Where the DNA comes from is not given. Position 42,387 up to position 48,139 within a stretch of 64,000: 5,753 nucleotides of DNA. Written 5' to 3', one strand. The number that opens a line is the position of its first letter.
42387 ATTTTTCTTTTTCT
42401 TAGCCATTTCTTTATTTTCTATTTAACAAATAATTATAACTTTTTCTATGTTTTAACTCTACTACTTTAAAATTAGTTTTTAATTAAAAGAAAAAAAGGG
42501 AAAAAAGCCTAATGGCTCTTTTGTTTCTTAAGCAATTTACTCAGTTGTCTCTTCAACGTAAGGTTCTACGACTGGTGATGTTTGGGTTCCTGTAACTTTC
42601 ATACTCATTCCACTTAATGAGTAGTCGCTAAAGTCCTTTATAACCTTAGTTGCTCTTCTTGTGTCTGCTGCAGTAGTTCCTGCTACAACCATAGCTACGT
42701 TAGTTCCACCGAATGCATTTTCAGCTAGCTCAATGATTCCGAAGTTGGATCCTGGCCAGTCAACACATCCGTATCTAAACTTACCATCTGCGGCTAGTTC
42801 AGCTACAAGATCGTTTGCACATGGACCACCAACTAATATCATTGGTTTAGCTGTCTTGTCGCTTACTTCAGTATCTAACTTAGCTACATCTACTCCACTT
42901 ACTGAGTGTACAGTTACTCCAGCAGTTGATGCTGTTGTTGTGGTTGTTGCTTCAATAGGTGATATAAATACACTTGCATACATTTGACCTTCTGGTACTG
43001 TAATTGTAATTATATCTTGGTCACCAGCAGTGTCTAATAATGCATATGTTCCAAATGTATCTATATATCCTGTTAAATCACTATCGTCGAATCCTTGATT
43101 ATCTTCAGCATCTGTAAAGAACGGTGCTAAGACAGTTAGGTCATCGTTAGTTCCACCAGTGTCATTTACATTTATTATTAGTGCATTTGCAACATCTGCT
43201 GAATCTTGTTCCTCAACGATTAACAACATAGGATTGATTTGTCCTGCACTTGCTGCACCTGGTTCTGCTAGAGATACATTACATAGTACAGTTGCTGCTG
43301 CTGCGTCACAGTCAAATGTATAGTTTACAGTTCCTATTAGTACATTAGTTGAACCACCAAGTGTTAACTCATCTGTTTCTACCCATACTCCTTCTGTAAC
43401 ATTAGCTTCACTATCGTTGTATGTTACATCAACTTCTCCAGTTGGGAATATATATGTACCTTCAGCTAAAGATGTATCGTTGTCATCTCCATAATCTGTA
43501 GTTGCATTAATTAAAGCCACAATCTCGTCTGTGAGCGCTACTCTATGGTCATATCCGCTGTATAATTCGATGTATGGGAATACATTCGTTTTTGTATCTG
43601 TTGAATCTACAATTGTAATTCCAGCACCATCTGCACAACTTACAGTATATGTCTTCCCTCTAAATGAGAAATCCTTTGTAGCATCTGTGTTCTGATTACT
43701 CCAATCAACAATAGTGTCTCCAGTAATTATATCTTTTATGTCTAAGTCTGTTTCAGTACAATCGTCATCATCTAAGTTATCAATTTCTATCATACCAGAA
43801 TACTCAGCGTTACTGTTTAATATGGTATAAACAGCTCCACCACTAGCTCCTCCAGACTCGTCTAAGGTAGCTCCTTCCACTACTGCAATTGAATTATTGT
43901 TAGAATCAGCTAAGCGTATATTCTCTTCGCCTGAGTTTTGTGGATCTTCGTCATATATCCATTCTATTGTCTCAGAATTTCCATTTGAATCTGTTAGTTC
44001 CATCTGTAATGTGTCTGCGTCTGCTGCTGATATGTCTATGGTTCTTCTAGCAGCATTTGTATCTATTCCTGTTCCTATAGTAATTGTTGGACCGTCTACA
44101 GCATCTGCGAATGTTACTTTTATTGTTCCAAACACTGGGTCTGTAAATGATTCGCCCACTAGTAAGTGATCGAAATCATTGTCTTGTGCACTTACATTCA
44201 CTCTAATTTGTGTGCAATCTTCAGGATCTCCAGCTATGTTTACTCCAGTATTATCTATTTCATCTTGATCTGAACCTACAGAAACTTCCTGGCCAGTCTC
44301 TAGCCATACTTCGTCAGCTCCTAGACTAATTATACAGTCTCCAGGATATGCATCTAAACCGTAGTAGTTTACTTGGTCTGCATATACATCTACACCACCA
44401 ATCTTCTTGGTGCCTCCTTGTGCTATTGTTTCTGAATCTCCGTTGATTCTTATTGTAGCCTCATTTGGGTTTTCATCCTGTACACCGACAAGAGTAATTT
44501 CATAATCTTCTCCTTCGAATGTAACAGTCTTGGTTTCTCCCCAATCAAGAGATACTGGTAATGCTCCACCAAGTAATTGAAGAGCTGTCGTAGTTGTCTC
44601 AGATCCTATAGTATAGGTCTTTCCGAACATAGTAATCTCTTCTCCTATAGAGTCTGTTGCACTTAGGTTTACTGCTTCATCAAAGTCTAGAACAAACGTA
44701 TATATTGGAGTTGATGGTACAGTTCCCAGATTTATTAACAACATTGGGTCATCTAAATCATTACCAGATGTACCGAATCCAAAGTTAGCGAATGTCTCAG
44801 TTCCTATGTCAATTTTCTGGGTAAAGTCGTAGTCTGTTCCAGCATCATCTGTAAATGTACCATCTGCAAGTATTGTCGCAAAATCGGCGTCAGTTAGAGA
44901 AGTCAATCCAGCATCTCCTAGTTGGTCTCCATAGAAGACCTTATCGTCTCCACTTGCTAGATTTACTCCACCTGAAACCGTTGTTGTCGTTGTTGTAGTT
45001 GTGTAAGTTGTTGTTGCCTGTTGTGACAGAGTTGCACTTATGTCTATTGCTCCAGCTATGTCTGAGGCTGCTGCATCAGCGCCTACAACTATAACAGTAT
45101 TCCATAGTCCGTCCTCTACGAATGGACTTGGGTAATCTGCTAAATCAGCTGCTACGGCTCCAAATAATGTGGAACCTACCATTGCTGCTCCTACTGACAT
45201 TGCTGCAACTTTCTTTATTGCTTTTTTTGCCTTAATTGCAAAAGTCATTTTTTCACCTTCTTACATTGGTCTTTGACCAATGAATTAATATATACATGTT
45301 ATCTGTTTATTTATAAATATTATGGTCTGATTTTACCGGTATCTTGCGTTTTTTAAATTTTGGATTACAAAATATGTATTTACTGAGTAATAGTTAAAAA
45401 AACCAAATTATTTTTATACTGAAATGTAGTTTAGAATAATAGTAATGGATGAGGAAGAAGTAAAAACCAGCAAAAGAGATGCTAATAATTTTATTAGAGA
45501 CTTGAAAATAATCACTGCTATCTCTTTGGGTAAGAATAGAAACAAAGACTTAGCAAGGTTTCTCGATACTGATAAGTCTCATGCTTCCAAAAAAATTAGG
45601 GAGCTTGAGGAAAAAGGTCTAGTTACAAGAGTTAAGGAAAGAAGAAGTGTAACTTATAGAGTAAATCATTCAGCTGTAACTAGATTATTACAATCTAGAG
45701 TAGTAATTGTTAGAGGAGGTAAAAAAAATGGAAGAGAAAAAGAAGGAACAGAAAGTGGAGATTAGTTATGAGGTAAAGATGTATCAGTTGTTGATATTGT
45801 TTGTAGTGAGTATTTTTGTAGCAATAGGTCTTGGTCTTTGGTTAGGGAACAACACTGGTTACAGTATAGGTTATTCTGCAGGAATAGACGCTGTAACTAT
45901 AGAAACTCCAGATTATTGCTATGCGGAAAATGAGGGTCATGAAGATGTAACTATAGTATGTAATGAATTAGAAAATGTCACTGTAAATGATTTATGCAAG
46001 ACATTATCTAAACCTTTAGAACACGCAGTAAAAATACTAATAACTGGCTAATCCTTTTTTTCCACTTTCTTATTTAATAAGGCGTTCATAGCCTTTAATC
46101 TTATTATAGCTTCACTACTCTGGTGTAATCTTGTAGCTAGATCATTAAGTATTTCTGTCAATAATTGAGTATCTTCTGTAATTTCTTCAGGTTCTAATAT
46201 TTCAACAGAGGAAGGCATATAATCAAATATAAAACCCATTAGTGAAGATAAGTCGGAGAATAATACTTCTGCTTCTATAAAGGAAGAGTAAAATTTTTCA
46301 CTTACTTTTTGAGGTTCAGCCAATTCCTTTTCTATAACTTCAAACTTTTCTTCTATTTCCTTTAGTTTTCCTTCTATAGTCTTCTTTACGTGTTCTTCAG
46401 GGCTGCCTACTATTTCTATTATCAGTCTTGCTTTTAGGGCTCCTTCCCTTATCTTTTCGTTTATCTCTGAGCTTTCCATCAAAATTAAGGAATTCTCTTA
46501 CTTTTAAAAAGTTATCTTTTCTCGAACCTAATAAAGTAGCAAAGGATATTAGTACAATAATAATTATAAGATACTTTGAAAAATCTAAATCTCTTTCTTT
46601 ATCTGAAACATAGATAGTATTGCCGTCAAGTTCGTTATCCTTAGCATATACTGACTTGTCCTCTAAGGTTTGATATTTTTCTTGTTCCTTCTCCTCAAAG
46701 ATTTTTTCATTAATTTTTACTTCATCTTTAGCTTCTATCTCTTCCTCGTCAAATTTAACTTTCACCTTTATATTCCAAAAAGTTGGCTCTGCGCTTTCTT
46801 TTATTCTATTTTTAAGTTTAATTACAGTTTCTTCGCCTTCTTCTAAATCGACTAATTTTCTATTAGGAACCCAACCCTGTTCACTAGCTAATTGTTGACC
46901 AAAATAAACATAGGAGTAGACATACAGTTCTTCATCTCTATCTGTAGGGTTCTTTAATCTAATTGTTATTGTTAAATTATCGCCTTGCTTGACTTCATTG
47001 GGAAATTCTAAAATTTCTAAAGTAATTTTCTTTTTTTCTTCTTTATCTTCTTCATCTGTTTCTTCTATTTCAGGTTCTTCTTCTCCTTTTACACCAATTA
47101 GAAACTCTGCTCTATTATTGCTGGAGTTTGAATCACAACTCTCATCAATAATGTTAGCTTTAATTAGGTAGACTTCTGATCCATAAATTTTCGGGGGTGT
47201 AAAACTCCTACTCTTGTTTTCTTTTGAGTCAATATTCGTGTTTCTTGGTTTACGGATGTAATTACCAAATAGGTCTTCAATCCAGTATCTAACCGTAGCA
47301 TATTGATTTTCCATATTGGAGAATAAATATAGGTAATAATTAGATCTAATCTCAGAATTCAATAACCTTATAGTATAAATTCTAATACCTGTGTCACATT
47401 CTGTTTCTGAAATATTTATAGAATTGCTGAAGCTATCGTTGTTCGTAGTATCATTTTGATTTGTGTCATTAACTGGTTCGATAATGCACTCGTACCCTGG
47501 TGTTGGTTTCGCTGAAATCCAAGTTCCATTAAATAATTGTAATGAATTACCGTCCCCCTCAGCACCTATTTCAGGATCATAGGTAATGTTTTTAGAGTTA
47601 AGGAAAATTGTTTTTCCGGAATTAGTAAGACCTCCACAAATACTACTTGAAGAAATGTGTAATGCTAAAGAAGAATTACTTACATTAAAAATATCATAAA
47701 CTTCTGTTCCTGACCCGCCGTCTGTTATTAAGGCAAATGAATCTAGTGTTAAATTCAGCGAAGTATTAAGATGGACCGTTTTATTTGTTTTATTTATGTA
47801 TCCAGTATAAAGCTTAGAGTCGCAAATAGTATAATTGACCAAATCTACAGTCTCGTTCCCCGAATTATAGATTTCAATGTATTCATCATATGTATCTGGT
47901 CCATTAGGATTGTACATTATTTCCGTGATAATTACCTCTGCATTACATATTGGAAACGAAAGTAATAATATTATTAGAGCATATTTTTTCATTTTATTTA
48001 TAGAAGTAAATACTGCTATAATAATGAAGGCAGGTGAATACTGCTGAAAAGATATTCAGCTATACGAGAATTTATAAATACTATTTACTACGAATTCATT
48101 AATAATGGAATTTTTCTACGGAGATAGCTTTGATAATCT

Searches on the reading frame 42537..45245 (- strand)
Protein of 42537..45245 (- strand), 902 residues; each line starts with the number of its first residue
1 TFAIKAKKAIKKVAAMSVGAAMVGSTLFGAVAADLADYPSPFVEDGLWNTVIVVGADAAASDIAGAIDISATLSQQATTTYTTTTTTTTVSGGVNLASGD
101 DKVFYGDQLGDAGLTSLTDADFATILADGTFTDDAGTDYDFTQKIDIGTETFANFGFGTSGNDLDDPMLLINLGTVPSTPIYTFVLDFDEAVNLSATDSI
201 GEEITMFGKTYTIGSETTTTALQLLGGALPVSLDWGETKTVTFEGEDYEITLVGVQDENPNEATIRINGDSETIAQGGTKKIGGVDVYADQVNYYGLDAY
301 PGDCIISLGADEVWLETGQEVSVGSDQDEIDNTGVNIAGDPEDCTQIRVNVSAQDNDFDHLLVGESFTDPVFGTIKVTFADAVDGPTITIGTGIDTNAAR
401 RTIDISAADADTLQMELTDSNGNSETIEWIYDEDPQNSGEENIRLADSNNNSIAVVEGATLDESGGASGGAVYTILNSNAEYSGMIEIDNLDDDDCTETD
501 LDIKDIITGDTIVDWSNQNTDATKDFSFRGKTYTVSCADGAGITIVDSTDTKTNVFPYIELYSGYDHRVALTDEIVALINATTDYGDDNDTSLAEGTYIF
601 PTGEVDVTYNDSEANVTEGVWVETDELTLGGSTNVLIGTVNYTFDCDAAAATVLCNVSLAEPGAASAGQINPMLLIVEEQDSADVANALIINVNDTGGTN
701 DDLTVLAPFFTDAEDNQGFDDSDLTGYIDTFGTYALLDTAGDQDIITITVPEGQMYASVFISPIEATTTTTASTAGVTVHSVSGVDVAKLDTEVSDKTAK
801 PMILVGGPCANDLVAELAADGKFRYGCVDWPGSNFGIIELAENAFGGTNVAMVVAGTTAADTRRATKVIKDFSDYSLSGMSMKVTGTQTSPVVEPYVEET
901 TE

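Call 32: search_protein_families(library=pfam, proteins=[window:42537-45245:-], max_evalue=0.00001)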
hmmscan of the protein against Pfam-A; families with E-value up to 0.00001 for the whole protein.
window:42537-45245:- (902 aa): 1 family
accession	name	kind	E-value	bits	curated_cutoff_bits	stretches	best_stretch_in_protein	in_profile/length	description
PF05124.17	S_layer_C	-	9.1e-23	81.2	23.9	1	34-868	1-172/177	S-layer like family, outer domain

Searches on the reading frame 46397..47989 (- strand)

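Call 32: search_protein_families(library=pfam, proteins=[window:46397-47989:-], max_evalue=0.00001)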
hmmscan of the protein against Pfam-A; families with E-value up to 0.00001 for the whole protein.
window:46397-47989:- (530 aa): 1 family
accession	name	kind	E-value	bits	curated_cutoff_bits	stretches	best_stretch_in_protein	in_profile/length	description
PF00932.25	LTD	-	1e-09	39.1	34.3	1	17-63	6-49/109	Lamin Tail Domain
